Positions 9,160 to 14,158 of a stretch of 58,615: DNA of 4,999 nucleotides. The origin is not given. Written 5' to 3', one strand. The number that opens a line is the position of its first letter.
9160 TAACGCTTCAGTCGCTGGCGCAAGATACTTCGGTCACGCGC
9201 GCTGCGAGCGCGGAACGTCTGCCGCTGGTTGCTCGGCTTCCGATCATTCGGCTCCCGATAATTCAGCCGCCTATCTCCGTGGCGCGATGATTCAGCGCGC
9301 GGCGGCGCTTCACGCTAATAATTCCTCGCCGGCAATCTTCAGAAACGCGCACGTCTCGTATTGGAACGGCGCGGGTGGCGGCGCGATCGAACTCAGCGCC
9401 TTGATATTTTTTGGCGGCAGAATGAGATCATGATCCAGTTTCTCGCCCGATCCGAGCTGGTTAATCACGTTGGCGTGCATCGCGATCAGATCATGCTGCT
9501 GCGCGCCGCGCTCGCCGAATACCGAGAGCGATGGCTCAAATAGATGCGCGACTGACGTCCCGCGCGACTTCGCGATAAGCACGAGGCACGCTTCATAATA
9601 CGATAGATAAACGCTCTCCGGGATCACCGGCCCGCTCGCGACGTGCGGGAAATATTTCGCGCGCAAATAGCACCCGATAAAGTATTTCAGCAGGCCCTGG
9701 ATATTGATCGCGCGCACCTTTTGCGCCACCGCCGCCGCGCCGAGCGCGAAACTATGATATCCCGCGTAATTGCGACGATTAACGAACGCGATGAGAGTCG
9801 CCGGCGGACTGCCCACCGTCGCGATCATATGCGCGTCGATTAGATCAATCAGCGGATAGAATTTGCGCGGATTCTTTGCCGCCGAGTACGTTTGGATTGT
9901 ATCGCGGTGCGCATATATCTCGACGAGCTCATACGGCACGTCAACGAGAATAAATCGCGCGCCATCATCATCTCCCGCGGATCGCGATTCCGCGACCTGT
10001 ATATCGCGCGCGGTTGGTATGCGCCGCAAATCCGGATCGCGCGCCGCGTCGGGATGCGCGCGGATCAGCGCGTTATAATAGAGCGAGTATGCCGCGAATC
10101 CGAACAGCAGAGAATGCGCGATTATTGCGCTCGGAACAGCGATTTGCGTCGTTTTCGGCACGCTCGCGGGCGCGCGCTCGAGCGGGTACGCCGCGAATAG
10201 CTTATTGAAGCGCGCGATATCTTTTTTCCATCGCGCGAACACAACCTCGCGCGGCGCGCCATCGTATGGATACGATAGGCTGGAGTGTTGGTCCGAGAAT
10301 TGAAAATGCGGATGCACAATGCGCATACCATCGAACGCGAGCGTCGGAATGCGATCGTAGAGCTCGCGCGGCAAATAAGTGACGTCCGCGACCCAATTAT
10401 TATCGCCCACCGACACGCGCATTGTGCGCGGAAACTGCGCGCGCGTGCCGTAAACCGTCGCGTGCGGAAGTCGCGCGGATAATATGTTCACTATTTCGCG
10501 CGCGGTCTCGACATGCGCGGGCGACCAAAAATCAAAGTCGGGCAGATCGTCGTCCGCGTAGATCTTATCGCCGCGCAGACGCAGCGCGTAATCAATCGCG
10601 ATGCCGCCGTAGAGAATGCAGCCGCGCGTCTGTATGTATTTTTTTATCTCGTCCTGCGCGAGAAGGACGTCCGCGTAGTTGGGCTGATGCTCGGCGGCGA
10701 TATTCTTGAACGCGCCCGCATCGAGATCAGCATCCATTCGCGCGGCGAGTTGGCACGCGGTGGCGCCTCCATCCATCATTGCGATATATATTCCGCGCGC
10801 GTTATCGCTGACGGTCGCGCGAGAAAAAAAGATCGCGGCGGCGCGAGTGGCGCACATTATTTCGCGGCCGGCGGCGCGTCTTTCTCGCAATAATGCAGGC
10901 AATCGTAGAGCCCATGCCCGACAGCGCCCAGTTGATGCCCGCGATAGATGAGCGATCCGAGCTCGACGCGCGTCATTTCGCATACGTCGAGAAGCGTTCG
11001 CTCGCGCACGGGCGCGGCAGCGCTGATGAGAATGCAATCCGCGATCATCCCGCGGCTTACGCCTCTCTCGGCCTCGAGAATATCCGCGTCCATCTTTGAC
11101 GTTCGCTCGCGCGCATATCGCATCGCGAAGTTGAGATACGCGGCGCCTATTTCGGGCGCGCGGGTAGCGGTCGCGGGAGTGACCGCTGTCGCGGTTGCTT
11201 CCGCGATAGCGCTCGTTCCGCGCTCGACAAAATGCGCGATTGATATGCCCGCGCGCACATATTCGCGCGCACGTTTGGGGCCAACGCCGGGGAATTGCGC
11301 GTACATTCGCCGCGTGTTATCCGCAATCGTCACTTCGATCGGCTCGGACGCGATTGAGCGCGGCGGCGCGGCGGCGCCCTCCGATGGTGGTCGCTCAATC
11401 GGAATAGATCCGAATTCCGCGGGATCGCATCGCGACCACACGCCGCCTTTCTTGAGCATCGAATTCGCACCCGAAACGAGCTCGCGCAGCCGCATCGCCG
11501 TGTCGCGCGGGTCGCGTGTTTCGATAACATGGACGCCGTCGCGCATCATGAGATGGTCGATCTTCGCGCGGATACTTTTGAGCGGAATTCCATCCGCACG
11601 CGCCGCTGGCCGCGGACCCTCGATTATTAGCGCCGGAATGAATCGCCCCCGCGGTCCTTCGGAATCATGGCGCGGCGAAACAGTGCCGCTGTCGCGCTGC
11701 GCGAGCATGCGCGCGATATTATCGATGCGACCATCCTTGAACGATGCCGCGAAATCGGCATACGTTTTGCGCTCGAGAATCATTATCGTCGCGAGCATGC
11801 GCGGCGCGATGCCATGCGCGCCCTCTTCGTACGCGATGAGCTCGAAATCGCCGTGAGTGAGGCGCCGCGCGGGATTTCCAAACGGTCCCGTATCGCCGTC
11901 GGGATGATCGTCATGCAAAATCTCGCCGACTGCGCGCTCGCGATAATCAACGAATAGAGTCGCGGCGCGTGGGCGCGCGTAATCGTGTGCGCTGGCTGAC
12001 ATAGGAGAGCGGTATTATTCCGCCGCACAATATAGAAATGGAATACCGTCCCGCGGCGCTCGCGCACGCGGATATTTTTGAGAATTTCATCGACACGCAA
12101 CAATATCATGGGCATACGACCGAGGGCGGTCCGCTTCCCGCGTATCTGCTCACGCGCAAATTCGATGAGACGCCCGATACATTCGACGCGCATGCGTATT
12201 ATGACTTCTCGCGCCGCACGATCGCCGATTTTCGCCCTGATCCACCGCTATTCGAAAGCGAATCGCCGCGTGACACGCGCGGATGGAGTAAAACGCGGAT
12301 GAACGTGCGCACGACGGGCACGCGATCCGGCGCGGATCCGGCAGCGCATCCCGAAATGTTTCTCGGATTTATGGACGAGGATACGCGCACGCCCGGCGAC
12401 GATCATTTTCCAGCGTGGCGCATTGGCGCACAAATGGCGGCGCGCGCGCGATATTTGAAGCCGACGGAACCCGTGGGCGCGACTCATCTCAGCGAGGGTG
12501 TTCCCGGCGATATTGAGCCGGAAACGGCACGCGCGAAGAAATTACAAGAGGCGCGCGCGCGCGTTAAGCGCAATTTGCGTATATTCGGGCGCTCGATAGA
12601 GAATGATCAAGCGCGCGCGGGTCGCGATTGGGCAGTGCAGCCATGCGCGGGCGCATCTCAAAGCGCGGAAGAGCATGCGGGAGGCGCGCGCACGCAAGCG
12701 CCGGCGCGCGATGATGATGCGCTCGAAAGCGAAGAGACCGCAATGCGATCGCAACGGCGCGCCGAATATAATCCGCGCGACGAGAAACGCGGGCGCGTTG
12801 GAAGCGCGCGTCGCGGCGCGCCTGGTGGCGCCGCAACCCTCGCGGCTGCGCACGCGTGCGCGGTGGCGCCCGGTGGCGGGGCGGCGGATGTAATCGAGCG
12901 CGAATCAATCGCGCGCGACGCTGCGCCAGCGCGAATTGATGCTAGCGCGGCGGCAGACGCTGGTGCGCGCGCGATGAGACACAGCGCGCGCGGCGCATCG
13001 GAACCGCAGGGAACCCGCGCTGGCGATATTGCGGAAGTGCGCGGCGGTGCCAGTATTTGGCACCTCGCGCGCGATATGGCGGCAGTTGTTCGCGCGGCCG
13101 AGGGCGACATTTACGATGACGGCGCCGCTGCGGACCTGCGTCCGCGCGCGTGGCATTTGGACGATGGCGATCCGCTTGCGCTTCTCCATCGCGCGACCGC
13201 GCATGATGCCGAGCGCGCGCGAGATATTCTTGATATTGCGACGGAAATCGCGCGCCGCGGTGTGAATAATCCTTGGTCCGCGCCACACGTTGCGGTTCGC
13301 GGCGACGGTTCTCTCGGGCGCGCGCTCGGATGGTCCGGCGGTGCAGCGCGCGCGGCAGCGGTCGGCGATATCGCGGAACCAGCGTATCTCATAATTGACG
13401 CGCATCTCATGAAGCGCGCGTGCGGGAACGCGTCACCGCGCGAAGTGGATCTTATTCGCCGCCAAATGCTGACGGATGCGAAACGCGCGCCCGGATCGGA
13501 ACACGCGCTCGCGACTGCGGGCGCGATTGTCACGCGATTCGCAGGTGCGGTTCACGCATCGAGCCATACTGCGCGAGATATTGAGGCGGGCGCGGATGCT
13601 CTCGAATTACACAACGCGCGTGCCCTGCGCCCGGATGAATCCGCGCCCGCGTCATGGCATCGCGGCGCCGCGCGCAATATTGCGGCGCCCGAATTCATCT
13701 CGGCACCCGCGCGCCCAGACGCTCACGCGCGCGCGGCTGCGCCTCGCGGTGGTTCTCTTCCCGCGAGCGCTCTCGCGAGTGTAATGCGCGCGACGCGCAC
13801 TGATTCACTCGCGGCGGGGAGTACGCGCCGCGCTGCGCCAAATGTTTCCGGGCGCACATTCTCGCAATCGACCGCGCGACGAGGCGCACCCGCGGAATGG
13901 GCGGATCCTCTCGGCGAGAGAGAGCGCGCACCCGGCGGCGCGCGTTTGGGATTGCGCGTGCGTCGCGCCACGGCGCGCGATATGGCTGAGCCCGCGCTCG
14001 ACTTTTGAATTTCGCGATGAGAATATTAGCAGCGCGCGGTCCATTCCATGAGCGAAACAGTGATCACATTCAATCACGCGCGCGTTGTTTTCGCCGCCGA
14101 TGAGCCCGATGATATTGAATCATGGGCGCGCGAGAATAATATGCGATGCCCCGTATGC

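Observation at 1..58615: Dispersed 24/30-nt in-frame repeat (core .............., peptide SD(D/G)NT(P/S)RAS[V]) embedded in a dozen or more unrelated genes, including core replication and transcription genes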

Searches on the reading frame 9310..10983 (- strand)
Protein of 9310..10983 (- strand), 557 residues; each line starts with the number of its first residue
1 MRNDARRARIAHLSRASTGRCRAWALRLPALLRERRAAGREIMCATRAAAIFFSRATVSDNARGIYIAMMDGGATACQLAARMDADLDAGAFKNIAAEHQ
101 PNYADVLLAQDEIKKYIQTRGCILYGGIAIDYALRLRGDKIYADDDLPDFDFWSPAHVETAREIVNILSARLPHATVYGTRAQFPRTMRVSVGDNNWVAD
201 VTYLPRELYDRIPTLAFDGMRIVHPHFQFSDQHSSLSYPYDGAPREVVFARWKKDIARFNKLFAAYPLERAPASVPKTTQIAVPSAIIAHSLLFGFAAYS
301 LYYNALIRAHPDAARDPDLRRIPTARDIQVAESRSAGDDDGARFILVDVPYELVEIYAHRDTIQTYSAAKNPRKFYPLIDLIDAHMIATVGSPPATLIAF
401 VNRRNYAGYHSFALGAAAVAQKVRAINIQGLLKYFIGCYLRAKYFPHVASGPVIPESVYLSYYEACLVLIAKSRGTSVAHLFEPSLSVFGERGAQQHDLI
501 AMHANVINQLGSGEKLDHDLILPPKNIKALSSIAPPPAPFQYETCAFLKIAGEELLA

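Call 25: search_protein_families(library=pfam, proteins=[window:9310-10983:-], max_evalue=0.01)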
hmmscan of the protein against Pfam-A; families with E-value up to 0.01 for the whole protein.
window:9310-10983:- (557 aa): 1 family
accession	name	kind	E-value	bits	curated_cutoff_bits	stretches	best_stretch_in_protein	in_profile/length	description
PF19244.4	Poly_A_pol_cat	-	2.6e-34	118.7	30.2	1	112-241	2-130/131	Poly(A) polymerase catalytic subunit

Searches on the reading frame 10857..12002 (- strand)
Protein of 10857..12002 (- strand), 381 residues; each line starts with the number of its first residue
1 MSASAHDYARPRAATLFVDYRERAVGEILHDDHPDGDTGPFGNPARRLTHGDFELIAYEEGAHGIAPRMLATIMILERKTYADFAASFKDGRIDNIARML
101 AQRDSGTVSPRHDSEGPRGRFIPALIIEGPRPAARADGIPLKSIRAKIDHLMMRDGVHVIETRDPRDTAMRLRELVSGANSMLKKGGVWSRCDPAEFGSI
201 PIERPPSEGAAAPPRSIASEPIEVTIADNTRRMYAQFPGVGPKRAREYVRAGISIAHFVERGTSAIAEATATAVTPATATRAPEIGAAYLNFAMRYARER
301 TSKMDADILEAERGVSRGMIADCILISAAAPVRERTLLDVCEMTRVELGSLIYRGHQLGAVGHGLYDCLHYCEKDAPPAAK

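Call 54: search_protein_families(library=pfam, proteins=[window:10857-12002:-], max_evalue=0.01)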
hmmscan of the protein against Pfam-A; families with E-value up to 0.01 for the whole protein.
window:10857-12002:- (381 aa): 1 family
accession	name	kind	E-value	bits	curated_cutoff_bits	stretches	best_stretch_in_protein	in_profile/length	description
PF02732.21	ERCC4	-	6.3e-09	36.3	24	1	47-169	26-134/140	ERCC4 domain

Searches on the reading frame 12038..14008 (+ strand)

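Call 25: search_protein_families(library=pfam, proteins=[window:12038-14008:+], max_evalue=0.01)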
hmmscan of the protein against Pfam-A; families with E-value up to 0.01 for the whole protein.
window:12038-14008:+ (656 aa): 1 family
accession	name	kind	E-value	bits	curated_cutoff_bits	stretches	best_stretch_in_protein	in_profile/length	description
PF25668.1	ASFV_p49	-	1.7e-05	24.2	27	1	54-102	2-49/438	African swine fever virus minor capsid protein p49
